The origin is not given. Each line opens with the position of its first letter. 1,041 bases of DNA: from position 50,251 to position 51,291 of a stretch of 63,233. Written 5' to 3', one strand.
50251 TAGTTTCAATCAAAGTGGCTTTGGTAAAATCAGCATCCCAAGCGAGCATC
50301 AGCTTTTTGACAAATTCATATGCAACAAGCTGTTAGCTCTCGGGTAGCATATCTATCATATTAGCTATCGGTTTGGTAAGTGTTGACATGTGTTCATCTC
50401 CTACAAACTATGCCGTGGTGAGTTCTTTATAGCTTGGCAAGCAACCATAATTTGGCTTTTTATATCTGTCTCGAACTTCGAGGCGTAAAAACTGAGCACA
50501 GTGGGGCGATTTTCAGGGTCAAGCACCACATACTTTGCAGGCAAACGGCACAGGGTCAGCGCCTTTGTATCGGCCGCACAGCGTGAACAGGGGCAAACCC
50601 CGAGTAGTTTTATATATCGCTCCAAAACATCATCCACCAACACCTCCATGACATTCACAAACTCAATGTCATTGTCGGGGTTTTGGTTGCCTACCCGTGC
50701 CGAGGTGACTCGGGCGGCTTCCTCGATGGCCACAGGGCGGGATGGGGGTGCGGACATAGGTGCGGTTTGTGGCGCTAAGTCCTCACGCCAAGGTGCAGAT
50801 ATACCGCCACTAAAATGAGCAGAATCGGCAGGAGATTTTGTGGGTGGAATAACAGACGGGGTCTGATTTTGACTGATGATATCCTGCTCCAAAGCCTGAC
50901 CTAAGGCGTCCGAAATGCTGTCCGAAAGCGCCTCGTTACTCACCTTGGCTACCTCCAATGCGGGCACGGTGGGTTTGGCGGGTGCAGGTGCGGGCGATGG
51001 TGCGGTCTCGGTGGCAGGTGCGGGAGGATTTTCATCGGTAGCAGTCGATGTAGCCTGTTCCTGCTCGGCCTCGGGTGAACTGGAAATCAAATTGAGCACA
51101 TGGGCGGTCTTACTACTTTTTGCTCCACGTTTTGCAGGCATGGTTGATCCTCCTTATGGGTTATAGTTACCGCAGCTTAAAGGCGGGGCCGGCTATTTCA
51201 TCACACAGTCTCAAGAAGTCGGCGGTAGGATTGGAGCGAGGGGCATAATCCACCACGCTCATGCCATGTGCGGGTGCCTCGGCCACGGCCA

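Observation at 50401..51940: ParA/Soj-like ATPase paired with a basic-tail / disordered-linker / ComFB-domain protein, in a flagellar locus that lacks flhF and flhG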

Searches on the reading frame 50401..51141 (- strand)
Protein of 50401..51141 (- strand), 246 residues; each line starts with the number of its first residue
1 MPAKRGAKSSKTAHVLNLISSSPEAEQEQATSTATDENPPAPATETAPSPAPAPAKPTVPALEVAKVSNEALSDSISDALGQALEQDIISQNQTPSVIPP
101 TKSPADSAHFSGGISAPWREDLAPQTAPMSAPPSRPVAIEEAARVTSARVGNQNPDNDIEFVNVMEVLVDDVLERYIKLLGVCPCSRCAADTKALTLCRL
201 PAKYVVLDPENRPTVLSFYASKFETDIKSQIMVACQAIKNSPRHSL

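Call 3: search_protein_families(library=pfam, proteins=[window:50401-51141:-], max_evalue=0.1)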
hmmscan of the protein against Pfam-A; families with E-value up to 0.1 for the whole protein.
window:50401-51141:- (246 aa): 1 family
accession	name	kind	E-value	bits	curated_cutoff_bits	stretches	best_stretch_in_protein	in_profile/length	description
PF10719.14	ComFB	-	2.7e-14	53.4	25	1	162-242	1-83/83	Late competence development protein ComFB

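Call 4: search_protein_families(library=ncbifam, proteins=[window:50401-51141:-], max_evalue=0.1)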
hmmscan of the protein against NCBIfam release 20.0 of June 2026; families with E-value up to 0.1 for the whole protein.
window:50401-51141:- (246 aa): 1 family
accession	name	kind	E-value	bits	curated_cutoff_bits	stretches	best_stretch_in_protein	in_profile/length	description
NF052654.1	CmpProtComFBBac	equivalog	3.7e-06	26.9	120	1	162-206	3-48/84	late competence protein ComFB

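Call 8: find_homologous_proteins(query=window:50401-51141:-)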
Query window:50401-51141:- (246 aa): 166 proteins with E <= 0.001 among 2619 candidates; the best 120 are listed.
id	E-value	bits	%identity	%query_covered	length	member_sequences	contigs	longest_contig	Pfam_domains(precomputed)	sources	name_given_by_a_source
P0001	1.8e-152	523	100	100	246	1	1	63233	PF10719.15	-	-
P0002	5.6e-78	280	62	100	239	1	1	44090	PF10719.15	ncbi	-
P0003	1.7e-32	131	41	99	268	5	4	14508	PF10719.15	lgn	-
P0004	5.0e-31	126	37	98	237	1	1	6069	PF10719.15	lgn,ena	-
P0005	5.3e-31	126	37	98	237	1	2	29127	PF10719.15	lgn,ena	-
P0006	1.5e-29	121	36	98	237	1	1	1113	PF10719.15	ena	-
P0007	5.5e-29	120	36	97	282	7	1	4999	PF10719.15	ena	-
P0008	1.8e-26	111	33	99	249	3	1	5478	PF10719.15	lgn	-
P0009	3.9e-25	107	34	100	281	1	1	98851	PF10719.15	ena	-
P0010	2.6e-24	104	47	37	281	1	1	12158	PF10719.15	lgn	-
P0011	2.6e-23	101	31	100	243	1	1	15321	PF10719.15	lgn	-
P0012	2.6e-23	101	33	99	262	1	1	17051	PF10719.15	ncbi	-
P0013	5.7e-23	100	51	37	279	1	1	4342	PF10719.15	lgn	-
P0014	1.9e-22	98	32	99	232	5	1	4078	PF10719.15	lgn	-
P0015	2.9e-22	98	33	100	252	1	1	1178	PF10719.15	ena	-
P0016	3.5e-22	97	49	37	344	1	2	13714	PF10719.15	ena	-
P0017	3.9e-22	97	37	73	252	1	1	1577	PF10719.15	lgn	-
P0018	7.5e-22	96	33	100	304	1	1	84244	PF10719.15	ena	-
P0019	9.7e-22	96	32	100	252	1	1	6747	PF10719.15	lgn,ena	-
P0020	1.5e-21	95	32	100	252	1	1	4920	PF10719.15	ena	-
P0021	2.2e-21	95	32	100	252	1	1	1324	PF10719.15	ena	-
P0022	3.2e-21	94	33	100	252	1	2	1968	PF10719.15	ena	-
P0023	4.1e-21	94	33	100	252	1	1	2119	PF10719.15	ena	-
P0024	5.1e-21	94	33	100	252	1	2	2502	PF10719.15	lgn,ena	-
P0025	6.2e-21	93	50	37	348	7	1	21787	PF10719.15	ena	-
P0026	6.9e-21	93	32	100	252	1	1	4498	PF10719.15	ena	-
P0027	8.2e-21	93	33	100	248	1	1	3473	PF10719.15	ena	-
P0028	1.1e-20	92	33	99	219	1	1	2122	PF10719.15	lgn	-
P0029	6.6e-20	90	30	96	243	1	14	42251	PF10719.15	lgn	-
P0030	1.9e-19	88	33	96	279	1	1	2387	PF10719.15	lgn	-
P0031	2.0e-19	88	50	37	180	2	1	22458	PF10719.15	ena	-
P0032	2.5e-19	88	35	61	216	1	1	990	PF10719.15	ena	-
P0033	3.3e-19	88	44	36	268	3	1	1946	PF10719.15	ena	-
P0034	3.5e-19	88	31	99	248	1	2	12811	PF10719.15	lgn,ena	-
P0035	6.2e-19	87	31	100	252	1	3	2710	PF10719.15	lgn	-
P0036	7.2e-19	86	31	100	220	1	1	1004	PF10719.15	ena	-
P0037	9.7e-19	86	30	96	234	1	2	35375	PF10719.15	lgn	-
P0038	1.0e-18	86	31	100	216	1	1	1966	PF10719.15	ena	-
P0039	2.4e-18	85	31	96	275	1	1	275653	PF10719.15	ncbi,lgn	ncbi:late competence development ComFB family protein [Lachnospiraceae bacterium 46-15]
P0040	2.6e-18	85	46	37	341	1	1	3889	PF10719.15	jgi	-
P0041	2.8e-18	85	35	73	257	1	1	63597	PF10719.15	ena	-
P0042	3.2e-18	84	34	73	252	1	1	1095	PF10719.15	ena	-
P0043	7.5e-18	83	28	98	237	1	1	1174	PF10719.15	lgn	-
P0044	1.0e-17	83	30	100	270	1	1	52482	PF10719.15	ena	-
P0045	1.1e-17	83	36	73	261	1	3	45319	PF10719.15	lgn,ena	-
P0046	1.1e-17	83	31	100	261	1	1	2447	PF10719.15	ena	-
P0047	1.1e-17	83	31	100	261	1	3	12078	PF10719.15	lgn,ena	-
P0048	1.4e-17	82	32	100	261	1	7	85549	PF10719.15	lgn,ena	-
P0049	1.5e-17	82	31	100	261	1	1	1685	PF10719.15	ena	-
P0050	1.6e-17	82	32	100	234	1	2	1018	PF10719.15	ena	-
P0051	1.8e-17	82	36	73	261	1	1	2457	PF10719.15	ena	-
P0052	2.2e-17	82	37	49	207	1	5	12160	PF10719.15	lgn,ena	-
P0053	3.1e-17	81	29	100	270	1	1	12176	PF10719.15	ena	-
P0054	3.2e-17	81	32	100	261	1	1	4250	PF10719.15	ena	-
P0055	4.3e-17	81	55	9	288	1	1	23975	PF10719.15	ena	-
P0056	5.8e-17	80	30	100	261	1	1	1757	PF10719.15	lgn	-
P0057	6.1e-17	80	32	89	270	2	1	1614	PF10719.15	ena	-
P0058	6.6e-17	80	31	100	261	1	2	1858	PF10719.15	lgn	-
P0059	6.7e-17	80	34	73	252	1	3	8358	PF10719.15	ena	-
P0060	7.0e-17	80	30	100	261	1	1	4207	PF10719.15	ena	-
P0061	8.3e-17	80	55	9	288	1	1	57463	PF10719.15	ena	-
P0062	9.2e-17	80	32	100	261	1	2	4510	PF10719.15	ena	-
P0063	1.1e-16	79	32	100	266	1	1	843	PF10719.15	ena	-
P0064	1.3e-16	79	39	38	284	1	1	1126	PF10719.15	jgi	jgi:competence protein ComFB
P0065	1.3e-16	79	31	100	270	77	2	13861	PF10719.15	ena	-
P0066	1.9e-16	79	33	99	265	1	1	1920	PF10719.15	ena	-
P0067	2.3e-16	78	55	9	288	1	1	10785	PF10719.15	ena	-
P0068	2.4e-16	78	28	100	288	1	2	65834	PF10719.15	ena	-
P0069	2.5e-16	78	31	100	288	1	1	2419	PF10719.15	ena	-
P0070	3.0e-16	78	40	38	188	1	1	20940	PF10719.15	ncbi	-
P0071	3.4e-16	78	31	100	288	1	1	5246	PF10719.15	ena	-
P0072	3.5e-16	78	49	34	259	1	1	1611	PF10719.15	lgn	-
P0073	5.1e-16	77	28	100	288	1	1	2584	PF10719.15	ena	-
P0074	5.4e-16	77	42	36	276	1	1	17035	PF10719.15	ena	-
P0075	5.4e-16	77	42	36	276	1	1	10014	PF10719.15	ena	-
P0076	5.6e-16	77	42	36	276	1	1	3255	PF10719.15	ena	-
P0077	5.9e-16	77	33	89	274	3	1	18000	PF10719.15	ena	-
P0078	6.1e-16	77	33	100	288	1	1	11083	PF10719.15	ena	-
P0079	6.3e-16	77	35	62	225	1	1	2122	PF10719.15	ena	-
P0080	8.4e-16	76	30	100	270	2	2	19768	PF10719.15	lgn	-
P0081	1.1e-15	76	55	9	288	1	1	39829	PF10719.15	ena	-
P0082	1.9e-15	75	29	96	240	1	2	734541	PF10719.15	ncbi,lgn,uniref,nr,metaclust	ncbi:late competence development protein ComFB [Anaerotignum neopropionicum]|uniref:Late competence 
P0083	2.3e-15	75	40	34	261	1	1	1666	PF10719.15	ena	-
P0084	2.7e-15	75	31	100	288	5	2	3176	PF10719.15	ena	-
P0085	3.1e-15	75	45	35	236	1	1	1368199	PF10719.15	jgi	jgi:hypothetical protein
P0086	3.6e-15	74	30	100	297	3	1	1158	PF10719.15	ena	-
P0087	3.7e-15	74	28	100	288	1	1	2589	PF10719.15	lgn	-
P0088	4.1e-15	74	31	100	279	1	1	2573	PF10719.15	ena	-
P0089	5.6e-15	74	38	52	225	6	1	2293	PF10719.15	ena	-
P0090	5.9e-15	74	30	93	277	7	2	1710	PF10719.15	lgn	-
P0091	6.2e-15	74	55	9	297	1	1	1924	PF10719.15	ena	-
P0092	7.3e-15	73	39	35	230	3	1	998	PF10719.15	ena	-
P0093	8.9e-15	73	32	100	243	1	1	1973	PF10719.15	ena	-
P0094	1.0e-14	73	27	100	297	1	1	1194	PF10719.15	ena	-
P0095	1.5e-14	72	31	98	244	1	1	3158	PF10719.15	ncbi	-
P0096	1.6e-14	72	27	100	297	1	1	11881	PF10719.15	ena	-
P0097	1.7e-14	72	27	100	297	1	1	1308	PF10719.15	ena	-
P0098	1.8e-14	72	30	100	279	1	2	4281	PF10719.15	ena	-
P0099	2.2e-14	72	32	89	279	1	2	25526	PF10719.15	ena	-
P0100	2.6e-14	72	43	35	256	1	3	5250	PF10719.15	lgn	-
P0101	2.8e-14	71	44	35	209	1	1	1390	PF10719.15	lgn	-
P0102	3.1e-14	71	30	100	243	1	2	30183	PF10719.15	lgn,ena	-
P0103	3.4e-14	71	32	89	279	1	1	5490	PF10719.15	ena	-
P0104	3.5e-14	71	29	100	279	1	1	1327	PF10719.15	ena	-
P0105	3.5e-14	71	32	89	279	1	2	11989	PF10719.15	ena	-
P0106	3.8e-14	71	42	36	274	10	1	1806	PF10719.15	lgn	-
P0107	3.9e-14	71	28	100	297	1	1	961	PF10719.15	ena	-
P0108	4.0e-14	71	38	54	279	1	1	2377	PF10719.15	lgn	-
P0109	4.6e-14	71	29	100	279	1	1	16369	PF10719.15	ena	-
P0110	5.1e-14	71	29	96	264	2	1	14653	PF10719.15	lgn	-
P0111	5.7e-14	70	31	89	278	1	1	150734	PF10719.15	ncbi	-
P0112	7.0e-14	70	32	89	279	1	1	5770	PF10719.15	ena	-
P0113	7.5e-14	70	31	100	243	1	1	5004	PF10719.15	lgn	-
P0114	7.6e-14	70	42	36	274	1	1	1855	PF10719.15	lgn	-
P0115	8.5e-14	70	29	100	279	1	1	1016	PF10719.15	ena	-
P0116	8.5e-14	70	29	100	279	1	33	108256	PF10719.15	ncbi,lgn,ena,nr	ncbi:late competence development ComFB family protein [Lawsonibacter sp. DFI.6.74]|nr:late competenc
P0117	8.7e-14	70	32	89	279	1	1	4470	PF10719.15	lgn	-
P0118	8.7e-14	70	27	37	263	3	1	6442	PF10719.15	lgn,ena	-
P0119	9.3e-14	70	29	100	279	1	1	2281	PF10719.15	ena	-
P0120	9.3e-14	70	29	100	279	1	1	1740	PF10719.15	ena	-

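Call 12: find_related_loci(query=A1, collection=genome_contigs, flank=10000)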
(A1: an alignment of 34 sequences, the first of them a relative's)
Query A1 (246 aa) in genome_contigs; peptide patterns used: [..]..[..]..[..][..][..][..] (x = any residue, [..] = any of these).
444 stretches matched a pattern; 381 encode a relative of the query (tblastn E <= 1e-3); the best 80 are kept; 80 distinct loci.
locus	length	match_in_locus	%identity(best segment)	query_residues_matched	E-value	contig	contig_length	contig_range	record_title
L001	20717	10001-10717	62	1-246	2e-85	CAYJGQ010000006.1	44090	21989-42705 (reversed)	MAG TPA_asm: uncultured Oscillospiraceae bacterium isolate ERP123703_co1_305 genome assembly, contig: NODE_794_length_44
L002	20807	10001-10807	35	1-245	5e-40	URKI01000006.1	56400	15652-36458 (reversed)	uncultured Oscillibacter sp. isolate UMGS1091 genome assembly, contig: NODE_62_length_56400_cov_8.059739, whole genome s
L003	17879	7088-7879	35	5-245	1e-39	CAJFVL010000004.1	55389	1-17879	uncultured Clostridium sp. isolate Chicken_22_mag_73 genome assembly, contig: MAGpy_11413_22_idba_bin_73_fascaffold_630,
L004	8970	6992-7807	38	1-245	5e-39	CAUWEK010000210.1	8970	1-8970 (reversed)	MAG: uncultured Dysosmobacter sp. isolate SRS15956991__bin117 genome assembly, contig: SRS15956991_NODE_4375_length_8970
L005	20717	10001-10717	35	1-244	2e-37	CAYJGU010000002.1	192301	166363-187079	MAG TPA_asm: uncultured Bacteroides sp. isolate ERP123703_co1_339 genome assembly, contig: NODE_35_length_192301_cov_15.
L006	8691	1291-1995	37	1-245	2e-37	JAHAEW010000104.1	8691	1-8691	MAG: Clostridiales bacterium isolate L3_058_000G1_dasL3_058_000G1_concoct_79_sub L3_058_000G1_scaffold_7636, whole genom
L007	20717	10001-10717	37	1-245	4e-36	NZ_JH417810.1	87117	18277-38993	Flavonifractor plautii ATCC 29863 Scfld420, whole genome shotgun sequence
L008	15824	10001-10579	39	58-246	1e-35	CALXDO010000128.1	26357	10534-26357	MAG: uncultured Oscillospiraceae bacterium isolate E16__bin239 genome assembly, contig: E16__k127_2409240, whole genome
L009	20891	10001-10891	34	1-246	3e-35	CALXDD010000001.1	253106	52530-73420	MAG: uncultured Oscillospiraceae bacterium isolate BRZ_PD__bin97 genome assembly, contig: BRZ_PD__NODE_22_length_253106_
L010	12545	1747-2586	33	1-246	8e-35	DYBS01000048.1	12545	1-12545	MAG TPA_asm: Clostridiales bacterium isolate HRGM_Genome_2521 HRGM_Genome_2521_48, whole genome shotgun sequence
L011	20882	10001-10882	34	1-244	7e-33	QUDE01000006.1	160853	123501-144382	Ruminococcaceae bacterium AM07-15 AM07-15.Scaf6, whole genome shotgun sequence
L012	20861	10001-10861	34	1-246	1e-32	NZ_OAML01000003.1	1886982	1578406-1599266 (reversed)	Pygmaiobacter massiliensis strain Marseille-P3336, whole genome shotgun sequence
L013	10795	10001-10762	35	1-244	1e-31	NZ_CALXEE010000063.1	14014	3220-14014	MAG: uncultured Intestinimonas sp. isolate BRZ_AV__bin35 BRZ_AV__NODE_2643_length_14014_cov_39.757839, whole genome shot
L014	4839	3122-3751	32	3-244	5e-31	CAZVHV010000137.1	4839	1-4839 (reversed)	MAG TPA_asm: uncultured Oscillospiraceae bacterium isolate binchicken_co117_11 genome assembly, contig: NODE_29336_lengt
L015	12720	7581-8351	34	1-246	1e-30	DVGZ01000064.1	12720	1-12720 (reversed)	MAG TPA_asm: Candidatus Caccousia avicola isolate ChiSxjej1B13-7958 ChiSxjej1B13M5__C192150_L12720_SRR6323375, whole gen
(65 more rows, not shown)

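Call 19: search_solved_structures(query=A1, max_evalue=1, show_alignments=3)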
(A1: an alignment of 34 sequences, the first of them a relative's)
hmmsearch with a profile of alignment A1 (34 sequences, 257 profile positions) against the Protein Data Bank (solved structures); distinct sequences matched with E-value up to 1: 2.
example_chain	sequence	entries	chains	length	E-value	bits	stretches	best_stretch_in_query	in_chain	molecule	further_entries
4wai_A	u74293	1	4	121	2.5e-08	37.9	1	169-253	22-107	ComF operon protein 2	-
8hja_A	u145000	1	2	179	0.13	15.8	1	170-219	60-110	c-di-GMP receptor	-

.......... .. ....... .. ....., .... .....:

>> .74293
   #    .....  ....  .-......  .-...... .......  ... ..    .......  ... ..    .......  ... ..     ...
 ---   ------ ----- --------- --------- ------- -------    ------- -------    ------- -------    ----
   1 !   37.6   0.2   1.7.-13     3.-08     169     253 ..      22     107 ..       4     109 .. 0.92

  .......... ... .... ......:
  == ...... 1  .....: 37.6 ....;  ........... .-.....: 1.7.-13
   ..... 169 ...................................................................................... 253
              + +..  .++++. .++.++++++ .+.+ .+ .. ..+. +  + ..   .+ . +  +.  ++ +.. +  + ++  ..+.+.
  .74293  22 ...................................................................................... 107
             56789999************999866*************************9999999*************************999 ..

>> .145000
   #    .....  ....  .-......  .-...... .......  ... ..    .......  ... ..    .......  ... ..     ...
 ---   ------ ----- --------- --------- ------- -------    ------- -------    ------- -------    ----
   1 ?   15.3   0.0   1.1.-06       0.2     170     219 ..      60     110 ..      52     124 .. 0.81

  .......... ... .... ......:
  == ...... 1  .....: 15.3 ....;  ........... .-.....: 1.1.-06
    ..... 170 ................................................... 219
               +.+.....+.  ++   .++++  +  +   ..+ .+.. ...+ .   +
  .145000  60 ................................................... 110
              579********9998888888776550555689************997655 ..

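Call 21: find_encoding_contigs(protein=P0082, flank=10000, max_places=1)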
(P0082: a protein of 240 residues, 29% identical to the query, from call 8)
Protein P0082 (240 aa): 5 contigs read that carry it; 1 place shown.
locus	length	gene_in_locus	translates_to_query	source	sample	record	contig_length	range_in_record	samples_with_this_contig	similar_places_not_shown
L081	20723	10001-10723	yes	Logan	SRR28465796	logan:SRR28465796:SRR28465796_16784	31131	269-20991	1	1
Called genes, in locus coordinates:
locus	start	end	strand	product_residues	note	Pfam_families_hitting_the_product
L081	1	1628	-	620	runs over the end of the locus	PF06480:FtsH_ext, PF06068:TIP49 (weak), PF00004:AAA, PF07728:AAA_5 (faint), PF13207:AAA_17 (faint), PF17862:AAA_lid_3, PF01434:Peptidase_M41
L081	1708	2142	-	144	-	PF22381:Staph_reg_Sar_Rot (weak), PF12802:MarR_2, PF01047:MarR (weak)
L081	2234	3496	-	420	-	PF00275:EPSP_synthase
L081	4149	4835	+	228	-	PF03193:RsgA_GTPase (faint), PF00005:ABC_tran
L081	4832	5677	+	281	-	PF13529:Peptidase_C39_2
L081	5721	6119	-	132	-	-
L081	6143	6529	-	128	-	PF02561:FliS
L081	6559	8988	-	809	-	PF02465:FliD_N, PF07195:FliD_C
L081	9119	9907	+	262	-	PF01656:CbiA, PF02374:ArsA_ATPase (weak), PF06564:CBP_BcsQ, PF09140:MipZ, PF10609:ParA, PF13614:AAA_31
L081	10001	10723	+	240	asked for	PF10719:ComFB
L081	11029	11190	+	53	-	-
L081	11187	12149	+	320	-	PF00144:Beta-lactamase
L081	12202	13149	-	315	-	PF01584:CheW, PF00072:Response_reg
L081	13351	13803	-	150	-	PF03975:CheD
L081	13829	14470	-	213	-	PF13690:CheX (faint), PF04509:CheC (weak)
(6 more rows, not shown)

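Call 22: find_encoding_contigs(protein=P0085, flank=10000, max_places=1)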
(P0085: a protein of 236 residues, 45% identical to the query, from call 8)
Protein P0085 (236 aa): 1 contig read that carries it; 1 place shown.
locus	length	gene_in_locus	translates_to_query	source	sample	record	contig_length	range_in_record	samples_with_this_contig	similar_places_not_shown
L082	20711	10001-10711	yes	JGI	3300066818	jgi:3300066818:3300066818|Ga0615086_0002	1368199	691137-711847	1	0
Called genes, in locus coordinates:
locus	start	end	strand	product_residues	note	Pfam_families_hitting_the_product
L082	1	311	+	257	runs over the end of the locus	PF01311:Bac_export_1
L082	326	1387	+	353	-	PF01312:Bac_export_2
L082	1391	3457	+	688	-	PF00771:FHIPEP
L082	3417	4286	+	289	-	PF04542:Sigma70_r2, PF04539:Sigma70_r3, PF08281:Sigma70_r4_2, PF04545:Sigma70_r4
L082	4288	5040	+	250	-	PF00460:Flg_bb_rod (weak), PF22692:LlgE_F_G_D1, PF06429:Flg_bbr_C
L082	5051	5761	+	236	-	PF00460:Flg_bb_rod, PF22692:LlgE_F_G_D1, PF06429:Flg_bbr_C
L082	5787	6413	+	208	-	PF13690:CheX (faint), PF04509:CheC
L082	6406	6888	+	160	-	PF03975:CheD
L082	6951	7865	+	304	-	PF01584:CheW, PF00072:Response_reg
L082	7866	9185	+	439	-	PF00563:EAL, PF08668:HDOD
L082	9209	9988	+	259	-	PF01656:CbiA, PF02374:ArsA_ATPase, PF06564:CBP_BcsQ, PF09140:MipZ, PF10609:ParA, PF13614:AAA_31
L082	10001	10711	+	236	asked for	PF10719:ComFB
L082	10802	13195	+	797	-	PF02465:FliD_N, PF07195:FliD_C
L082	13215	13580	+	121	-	PF02561:FliS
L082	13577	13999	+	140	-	-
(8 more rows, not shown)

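Call 23: find_encoding_contigs(protein=P0070, flank=10000, max_places=1)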
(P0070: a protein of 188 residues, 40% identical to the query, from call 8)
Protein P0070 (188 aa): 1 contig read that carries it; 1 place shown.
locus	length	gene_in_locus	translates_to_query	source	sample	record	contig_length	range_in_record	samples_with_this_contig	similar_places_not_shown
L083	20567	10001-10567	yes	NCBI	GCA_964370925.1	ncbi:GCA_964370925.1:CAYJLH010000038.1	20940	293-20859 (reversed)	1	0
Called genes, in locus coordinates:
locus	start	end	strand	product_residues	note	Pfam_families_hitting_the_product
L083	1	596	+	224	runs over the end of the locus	?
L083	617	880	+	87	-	PF01313:Bac_export_3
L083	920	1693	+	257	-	PF01311:Bac_export_1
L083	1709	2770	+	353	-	PF01312:Bac_export_2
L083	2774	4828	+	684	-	-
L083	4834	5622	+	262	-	PF04542:Sigma70_r2, PF08281:Sigma70_r4_2 (faint), PF04539:Sigma70_r3 (faint), PF04545:Sigma70_r4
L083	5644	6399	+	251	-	PF00460:Flg_bb_rod (weak), PF22692:LlgE_F_G_D1, PF06429:Flg_bbr_C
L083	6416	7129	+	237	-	PF00460:Flg_bb_rod, PF22692:LlgE_F_G_D1 (faint), PF06429:Flg_bbr_C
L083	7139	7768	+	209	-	PF13690:CheX (faint), PF04509:CheC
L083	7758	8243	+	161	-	PF03975:CheD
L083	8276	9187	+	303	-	PF01584:CheW, PF00072:Response_reg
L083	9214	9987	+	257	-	PF00142:Fer4_NifH (faint), PF01656:CbiA, PF02374:ArsA_ATPase (faint), PF06564:CBP_BcsQ, PF09140:MipZ (weak), PF10609:ParA (weak), PF13614:AAA_31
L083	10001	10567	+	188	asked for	PF10719:ComFB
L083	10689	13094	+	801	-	PF02465:FliD_N, PF07195:FliD_C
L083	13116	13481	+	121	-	PF02561:FliS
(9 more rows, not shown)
